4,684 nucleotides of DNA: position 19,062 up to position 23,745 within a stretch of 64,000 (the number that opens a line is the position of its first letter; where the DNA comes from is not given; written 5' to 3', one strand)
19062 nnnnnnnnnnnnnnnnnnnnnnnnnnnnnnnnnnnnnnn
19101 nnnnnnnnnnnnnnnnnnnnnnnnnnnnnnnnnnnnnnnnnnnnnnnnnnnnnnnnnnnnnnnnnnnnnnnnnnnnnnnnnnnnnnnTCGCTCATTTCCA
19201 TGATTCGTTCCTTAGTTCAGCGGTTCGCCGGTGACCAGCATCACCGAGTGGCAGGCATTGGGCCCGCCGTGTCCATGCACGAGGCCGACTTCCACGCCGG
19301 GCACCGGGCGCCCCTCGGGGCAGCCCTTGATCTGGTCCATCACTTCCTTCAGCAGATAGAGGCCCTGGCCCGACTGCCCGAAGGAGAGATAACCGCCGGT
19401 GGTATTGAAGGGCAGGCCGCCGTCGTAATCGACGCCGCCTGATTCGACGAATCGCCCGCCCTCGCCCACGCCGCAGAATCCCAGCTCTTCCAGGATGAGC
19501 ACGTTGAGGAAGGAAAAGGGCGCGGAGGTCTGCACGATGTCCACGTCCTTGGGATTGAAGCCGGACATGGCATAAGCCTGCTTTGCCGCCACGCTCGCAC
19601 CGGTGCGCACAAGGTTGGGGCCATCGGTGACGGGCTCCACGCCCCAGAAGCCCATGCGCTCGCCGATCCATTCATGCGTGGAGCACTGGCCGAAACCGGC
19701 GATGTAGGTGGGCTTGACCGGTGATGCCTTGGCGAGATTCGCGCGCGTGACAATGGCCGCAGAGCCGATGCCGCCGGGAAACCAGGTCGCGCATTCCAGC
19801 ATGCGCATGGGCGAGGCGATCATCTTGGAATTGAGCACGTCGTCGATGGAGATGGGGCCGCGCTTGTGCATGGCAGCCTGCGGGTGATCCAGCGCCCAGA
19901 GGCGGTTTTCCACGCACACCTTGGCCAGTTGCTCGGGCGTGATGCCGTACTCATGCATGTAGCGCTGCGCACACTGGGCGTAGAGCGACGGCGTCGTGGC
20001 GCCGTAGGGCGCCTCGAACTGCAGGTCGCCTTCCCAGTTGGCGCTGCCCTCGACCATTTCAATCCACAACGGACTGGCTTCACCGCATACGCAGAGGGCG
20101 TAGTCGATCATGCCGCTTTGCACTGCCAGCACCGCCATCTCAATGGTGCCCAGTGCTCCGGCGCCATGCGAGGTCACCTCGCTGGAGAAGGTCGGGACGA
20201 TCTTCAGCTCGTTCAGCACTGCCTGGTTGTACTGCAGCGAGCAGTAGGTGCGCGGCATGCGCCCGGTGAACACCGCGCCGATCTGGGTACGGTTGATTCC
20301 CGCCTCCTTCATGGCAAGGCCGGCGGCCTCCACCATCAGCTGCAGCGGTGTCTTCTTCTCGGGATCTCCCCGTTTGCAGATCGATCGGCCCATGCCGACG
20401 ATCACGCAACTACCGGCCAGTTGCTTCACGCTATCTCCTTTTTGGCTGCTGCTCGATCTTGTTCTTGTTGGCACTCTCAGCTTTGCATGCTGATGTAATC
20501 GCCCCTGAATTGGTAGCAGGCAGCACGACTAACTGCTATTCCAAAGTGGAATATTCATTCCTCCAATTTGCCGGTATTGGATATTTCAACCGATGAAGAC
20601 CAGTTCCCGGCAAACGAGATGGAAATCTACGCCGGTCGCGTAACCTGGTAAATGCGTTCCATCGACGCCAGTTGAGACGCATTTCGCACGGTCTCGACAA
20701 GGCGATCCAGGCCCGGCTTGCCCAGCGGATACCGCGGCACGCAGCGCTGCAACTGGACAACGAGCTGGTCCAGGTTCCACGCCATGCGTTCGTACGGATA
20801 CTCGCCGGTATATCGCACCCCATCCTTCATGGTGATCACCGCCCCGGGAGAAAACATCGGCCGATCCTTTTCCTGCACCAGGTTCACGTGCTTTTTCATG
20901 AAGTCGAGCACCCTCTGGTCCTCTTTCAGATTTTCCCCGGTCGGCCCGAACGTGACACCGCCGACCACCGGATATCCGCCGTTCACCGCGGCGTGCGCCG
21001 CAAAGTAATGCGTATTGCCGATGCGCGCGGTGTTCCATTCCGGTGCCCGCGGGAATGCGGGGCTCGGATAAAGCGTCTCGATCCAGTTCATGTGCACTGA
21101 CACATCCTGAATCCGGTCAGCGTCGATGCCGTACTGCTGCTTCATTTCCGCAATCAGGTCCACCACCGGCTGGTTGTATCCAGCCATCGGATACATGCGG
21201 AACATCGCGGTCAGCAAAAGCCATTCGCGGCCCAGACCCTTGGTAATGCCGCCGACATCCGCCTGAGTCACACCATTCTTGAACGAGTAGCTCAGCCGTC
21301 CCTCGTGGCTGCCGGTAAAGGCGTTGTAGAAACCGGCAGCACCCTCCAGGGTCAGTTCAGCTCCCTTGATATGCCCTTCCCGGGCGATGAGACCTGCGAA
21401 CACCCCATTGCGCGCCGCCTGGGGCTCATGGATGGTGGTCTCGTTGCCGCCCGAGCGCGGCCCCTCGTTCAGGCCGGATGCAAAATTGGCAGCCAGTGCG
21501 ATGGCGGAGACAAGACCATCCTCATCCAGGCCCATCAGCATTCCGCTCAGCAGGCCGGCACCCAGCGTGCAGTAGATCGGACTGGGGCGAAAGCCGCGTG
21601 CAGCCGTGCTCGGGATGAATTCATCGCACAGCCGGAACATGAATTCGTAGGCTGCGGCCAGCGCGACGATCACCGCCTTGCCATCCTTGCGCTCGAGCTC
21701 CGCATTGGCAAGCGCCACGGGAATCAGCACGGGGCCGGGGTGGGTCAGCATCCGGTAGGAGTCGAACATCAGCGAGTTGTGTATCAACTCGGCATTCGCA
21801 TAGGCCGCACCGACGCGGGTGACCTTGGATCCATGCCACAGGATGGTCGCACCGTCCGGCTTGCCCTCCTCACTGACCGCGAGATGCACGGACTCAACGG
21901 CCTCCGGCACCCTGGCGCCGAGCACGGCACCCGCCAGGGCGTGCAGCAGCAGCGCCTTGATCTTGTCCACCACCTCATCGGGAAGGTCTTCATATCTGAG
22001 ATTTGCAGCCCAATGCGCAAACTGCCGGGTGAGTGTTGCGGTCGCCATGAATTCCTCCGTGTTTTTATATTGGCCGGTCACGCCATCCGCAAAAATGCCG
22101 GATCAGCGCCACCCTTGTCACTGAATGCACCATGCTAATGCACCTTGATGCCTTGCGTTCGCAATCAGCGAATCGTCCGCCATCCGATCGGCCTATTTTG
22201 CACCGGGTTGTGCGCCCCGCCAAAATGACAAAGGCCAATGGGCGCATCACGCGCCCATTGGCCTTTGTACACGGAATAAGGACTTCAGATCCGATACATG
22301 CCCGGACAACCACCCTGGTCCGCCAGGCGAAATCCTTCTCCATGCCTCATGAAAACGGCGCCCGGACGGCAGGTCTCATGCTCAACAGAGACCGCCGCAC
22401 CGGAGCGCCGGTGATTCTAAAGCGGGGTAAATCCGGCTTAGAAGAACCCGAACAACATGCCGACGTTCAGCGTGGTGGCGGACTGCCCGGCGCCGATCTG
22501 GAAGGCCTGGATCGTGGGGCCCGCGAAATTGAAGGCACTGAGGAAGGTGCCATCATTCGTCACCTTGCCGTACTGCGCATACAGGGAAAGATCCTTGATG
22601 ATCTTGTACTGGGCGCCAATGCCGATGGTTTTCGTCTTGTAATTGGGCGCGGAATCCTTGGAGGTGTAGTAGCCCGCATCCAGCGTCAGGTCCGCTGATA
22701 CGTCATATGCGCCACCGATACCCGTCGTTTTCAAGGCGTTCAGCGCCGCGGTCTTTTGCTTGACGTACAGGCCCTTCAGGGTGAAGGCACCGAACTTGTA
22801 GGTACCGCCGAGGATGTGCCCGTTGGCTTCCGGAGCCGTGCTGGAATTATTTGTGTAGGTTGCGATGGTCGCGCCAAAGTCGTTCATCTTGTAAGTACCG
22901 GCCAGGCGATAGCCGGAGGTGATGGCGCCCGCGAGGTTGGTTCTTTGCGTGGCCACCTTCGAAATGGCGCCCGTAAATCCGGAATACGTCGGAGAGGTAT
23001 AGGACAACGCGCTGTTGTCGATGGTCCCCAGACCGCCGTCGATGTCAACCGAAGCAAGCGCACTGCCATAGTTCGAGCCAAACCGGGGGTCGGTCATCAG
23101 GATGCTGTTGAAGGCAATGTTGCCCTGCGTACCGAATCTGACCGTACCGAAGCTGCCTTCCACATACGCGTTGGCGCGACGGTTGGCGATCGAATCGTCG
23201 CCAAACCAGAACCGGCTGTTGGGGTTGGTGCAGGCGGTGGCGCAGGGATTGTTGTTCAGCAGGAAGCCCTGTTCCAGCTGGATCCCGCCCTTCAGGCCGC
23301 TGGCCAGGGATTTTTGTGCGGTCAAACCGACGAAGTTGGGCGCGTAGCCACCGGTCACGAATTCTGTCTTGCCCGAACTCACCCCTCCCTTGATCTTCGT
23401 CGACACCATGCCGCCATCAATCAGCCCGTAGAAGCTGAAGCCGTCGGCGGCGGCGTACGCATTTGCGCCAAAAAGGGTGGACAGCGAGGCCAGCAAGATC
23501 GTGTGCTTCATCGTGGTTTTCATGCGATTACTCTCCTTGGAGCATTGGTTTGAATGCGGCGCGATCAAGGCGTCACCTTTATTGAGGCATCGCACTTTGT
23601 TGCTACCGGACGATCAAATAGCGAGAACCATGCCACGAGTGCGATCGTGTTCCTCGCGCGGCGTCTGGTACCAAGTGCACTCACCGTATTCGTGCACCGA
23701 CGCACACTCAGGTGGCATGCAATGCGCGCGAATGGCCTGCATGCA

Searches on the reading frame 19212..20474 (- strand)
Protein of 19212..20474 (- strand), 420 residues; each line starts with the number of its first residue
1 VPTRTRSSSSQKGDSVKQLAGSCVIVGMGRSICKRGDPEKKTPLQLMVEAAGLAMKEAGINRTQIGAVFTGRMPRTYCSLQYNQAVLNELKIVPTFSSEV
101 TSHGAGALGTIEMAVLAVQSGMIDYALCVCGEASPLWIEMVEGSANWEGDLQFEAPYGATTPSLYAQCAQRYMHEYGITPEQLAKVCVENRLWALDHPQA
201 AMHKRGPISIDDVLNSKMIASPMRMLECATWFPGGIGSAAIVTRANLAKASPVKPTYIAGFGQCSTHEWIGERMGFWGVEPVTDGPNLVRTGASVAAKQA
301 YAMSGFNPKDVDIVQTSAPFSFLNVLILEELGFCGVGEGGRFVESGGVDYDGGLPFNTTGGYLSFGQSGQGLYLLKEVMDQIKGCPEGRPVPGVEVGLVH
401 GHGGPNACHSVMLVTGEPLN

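Call 22: search_protein_families(library=pfam, proteins=[window:19212-20474:-], max_evalue=0.00001)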
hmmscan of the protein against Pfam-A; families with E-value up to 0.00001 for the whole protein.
window:19212-20474:- (420 aa): 1 family
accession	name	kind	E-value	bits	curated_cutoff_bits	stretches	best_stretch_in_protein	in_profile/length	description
PF22691.2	Thiolase_C_1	-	2e-33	115.6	28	1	283-413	10-141/144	Thiolase C-terminal domain-like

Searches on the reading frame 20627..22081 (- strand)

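Call 22: search_protein_families(library=pfam, proteins=[window:20627-22081:-], max_evalue=0.00001)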
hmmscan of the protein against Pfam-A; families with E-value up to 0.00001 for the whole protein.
window:20627-22081:- (484 aa): 1 family
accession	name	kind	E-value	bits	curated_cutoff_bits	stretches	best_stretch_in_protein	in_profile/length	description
PF03972.19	MmgE_PrpD_N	-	2.3e-42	145.3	32.1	1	19-260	1-240/244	MmgE/PrpD N-terminal domain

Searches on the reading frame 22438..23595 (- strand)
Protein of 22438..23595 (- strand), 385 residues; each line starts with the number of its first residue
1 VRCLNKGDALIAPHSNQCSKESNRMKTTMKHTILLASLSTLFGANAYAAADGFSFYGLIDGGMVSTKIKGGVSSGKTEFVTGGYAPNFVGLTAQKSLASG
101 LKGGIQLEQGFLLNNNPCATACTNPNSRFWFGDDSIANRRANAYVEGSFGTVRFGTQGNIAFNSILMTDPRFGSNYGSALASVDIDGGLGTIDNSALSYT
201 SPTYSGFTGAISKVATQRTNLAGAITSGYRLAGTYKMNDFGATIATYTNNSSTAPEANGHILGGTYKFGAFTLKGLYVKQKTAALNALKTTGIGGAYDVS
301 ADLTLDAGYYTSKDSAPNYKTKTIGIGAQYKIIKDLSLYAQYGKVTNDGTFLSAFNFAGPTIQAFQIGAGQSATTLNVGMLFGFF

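Call 22: search_protein_families(library=pfam, proteins=[window:22438-23595:-], max_evalue=0.00001)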
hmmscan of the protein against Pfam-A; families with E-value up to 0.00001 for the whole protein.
window:22438-23595:- (385 aa): 1 family
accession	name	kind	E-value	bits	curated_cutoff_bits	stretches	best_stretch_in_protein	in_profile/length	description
PF13609.12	Porin_4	-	6.7e-34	118.5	27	1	42-349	7-309/310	Gram-negative porin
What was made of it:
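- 22438..23595 (-): Outer-membrane porin (Porin_4) next to the uptake genes. Whether it belongs to the system is uncertain. Pfam PF13609, 118 bits (call 22).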
